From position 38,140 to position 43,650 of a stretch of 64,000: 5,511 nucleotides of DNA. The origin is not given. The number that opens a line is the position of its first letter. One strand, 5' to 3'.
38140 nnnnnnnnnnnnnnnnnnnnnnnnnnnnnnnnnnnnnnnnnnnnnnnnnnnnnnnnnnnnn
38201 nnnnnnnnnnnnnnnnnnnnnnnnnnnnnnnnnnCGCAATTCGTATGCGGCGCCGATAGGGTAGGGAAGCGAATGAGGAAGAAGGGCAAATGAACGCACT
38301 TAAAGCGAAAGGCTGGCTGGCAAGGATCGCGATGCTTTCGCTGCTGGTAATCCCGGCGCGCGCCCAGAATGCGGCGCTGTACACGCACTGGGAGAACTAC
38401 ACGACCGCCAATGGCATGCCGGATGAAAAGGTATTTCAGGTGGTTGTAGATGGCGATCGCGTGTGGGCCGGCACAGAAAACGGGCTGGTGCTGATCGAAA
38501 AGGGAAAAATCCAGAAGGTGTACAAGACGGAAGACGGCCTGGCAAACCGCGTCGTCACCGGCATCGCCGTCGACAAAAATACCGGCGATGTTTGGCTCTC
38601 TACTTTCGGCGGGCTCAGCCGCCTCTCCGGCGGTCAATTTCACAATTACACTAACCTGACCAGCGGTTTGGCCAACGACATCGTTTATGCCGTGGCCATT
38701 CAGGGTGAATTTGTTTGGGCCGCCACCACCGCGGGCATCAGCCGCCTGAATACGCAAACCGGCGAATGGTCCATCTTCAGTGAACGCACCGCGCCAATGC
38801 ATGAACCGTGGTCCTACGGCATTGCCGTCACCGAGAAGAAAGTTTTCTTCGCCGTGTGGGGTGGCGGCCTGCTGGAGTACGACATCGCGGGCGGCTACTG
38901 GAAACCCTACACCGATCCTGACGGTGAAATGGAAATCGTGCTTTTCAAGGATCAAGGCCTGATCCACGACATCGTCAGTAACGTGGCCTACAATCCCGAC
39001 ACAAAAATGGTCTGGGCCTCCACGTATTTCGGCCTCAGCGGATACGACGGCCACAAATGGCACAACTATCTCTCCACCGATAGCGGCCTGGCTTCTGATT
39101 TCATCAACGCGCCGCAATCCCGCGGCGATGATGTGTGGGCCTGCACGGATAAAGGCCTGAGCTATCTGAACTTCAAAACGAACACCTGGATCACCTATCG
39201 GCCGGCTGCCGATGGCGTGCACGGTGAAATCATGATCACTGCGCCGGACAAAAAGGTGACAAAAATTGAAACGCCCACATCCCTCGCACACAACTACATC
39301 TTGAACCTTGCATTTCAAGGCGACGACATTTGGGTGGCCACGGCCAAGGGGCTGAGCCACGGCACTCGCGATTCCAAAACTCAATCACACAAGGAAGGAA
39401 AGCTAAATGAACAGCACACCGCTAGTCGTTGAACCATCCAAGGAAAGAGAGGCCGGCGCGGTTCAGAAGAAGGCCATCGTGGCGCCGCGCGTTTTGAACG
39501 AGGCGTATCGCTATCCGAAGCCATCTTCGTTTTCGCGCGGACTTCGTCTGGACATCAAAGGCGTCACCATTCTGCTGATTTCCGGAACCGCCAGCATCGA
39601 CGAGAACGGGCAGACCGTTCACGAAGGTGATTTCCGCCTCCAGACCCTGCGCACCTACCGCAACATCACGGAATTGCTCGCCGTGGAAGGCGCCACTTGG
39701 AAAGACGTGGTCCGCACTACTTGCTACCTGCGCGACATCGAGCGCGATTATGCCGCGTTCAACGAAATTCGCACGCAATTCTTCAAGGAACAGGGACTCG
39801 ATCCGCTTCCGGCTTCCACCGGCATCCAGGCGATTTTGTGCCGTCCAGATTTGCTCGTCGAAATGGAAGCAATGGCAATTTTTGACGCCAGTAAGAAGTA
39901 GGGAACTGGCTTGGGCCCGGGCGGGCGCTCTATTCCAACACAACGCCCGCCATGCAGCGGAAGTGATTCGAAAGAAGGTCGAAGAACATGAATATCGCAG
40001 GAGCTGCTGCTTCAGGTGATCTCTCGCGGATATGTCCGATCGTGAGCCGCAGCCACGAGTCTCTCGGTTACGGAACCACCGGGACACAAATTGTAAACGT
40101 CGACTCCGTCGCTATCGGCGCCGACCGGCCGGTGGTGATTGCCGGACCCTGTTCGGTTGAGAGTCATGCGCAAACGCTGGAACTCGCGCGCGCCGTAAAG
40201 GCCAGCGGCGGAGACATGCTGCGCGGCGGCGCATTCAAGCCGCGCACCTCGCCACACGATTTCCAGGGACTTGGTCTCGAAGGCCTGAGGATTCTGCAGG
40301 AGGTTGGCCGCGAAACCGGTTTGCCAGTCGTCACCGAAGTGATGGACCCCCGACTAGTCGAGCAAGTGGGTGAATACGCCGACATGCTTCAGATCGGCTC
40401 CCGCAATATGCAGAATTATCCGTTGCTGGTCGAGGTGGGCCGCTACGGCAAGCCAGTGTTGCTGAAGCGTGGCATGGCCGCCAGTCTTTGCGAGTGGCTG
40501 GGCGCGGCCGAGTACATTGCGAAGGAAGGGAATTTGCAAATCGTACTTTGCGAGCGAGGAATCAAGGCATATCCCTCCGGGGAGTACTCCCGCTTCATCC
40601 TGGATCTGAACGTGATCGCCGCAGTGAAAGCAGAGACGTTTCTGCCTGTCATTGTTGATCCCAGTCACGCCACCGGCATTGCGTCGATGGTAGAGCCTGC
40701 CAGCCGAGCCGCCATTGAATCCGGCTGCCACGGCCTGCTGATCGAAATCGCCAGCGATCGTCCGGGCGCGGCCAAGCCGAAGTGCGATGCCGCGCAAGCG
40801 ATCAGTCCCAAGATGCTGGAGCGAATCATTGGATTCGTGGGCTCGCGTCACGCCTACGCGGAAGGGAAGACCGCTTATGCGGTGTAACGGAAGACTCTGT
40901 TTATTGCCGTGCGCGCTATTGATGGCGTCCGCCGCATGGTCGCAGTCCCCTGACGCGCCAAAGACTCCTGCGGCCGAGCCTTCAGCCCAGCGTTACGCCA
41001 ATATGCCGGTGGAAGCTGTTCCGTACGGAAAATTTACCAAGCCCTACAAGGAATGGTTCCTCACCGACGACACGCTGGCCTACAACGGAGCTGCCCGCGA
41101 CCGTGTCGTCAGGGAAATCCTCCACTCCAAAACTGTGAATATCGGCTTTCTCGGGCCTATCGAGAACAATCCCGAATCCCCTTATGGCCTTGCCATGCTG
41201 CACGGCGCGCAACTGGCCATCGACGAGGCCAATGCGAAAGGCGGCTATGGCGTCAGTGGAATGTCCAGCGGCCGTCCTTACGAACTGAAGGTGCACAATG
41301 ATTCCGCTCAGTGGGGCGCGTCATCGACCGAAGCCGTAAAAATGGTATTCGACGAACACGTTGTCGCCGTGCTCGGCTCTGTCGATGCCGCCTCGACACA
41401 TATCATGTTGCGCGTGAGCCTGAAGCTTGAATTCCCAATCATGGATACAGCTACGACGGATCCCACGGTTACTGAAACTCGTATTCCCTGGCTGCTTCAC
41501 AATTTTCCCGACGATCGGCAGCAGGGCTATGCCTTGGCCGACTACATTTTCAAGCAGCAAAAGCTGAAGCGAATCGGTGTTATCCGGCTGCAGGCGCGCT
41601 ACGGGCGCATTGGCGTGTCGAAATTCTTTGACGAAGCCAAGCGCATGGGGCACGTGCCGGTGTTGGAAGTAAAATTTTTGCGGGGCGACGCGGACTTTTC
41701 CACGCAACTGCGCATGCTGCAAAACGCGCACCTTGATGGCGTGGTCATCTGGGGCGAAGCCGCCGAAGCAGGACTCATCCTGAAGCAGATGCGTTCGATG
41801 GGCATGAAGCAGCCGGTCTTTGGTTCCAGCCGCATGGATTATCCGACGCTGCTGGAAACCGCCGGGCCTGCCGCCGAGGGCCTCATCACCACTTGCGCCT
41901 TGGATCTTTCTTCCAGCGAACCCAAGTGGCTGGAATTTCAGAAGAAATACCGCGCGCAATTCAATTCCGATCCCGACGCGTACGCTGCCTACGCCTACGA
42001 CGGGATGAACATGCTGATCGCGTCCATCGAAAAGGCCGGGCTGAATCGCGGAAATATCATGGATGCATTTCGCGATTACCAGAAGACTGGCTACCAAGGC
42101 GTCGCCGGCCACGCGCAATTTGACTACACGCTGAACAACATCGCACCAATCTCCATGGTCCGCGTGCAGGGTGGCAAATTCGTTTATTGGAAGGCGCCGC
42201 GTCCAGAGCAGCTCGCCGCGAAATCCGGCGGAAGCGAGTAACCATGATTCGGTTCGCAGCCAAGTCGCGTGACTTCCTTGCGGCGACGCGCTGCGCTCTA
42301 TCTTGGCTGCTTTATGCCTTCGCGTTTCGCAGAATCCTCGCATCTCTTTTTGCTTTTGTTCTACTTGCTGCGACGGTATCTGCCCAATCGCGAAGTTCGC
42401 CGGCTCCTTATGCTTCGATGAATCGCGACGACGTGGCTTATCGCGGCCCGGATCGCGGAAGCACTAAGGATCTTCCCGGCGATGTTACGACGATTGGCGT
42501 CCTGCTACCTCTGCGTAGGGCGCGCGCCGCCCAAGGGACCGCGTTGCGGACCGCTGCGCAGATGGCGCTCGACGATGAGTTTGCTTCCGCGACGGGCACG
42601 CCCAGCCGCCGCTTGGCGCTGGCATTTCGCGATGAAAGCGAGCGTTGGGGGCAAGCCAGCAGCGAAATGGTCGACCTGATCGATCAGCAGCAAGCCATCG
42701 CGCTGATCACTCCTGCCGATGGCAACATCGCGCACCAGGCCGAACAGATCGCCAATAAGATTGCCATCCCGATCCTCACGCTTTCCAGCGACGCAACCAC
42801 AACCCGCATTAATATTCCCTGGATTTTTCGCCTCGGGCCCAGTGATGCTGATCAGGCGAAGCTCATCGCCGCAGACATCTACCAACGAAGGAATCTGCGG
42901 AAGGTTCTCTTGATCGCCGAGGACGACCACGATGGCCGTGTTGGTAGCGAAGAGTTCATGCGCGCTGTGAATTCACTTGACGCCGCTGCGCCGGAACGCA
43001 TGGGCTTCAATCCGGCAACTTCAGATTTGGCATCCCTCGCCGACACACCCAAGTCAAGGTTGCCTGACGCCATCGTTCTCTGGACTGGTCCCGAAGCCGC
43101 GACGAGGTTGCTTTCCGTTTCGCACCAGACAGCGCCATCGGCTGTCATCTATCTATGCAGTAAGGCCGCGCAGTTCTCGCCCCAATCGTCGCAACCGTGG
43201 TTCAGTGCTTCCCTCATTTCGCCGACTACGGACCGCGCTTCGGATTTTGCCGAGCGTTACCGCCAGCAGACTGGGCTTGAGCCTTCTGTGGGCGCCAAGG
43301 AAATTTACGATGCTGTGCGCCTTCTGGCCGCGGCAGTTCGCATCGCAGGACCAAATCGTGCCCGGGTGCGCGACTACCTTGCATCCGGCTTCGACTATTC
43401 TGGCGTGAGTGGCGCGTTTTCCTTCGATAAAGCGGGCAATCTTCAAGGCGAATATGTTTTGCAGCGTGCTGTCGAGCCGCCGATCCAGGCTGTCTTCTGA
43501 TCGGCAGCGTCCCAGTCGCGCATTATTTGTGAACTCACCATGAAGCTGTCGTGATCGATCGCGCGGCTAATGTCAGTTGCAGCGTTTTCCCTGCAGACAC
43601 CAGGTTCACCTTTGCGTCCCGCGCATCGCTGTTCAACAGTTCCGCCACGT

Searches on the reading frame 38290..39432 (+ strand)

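Call 39: search_protein_families(library=pfam, proteins=[window:38290-39432:+], max_evalue=0.00001)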
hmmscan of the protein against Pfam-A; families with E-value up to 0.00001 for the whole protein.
window:38290-39432:+ (380 aa): 2 families
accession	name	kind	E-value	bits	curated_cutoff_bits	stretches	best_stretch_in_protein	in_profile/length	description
PF07494.17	Reg_prop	-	1e-07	31.7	20.4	0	83-107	1-24/24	Two component regulator propeller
PF21544.3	PorZ_N_b_propeller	-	1.5e-06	29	27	0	128-159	77-108/154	TSS9, PorZ, N-terminal beta-propeller domain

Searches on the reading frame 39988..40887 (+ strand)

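Call 39: search_protein_families(library=pfam, proteins=[window:39988-40887:+], max_evalue=0.00001)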
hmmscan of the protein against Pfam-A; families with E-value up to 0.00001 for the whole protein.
window:39988-40887:+ (299 aa): 2 families
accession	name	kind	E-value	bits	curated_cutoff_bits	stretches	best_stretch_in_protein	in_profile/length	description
PF00793.26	DAHP_synth_1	-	4e-65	219.8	25.5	1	39-280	8-257/270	DAHP synthetase I family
PF03102.20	NeuB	-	3e-08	33.9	22.1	1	97-214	55-168/241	NeuB family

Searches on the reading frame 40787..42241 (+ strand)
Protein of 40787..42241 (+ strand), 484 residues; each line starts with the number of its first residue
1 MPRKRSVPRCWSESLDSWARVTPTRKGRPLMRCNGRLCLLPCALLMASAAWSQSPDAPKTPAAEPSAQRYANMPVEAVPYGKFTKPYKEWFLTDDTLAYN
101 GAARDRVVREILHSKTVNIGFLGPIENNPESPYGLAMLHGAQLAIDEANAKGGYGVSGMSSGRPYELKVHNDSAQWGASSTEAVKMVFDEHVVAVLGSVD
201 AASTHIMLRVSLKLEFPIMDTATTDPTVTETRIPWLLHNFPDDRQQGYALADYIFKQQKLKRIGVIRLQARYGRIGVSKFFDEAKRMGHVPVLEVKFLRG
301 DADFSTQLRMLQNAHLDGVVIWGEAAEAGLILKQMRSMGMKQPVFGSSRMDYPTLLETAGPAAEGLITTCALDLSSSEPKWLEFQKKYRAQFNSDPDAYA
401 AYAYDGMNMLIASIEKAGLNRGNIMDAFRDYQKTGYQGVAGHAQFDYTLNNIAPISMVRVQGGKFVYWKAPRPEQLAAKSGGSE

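Call 39: search_protein_families(library=pfam, proteins=[window:40787-42241:+], max_evalue=0.00001)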
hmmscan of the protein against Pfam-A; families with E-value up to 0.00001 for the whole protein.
window:40787-42241:+ (484 aa): 2 families
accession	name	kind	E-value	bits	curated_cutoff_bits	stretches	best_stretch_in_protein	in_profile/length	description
PF13458.12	Peripla_BP_6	-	1.2e-41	144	31.7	1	116-463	1-342/343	Periplasmic binding protein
PF01094.35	ANF_receptor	-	9.9e-18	64.7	25.4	1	140-449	5-338/353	Receptor family ligand binding region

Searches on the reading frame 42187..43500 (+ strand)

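Call 39: search_protein_families(library=pfam, proteins=[window:42187-43500:+], max_evalue=0.00001)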
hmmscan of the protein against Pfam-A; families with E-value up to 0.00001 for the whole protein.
window:42187-43500:+ (437 aa): 2 families
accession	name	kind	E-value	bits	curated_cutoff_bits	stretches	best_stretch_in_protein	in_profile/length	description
PF13458.12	Peripla_BP_6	-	5.8e-29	102.3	31.7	1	102-427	3-337/343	Periplasmic binding protein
PF01094.35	ANF_receptor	-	3.1e-20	73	25.4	1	121-424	3-346/353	Receptor family ligand binding region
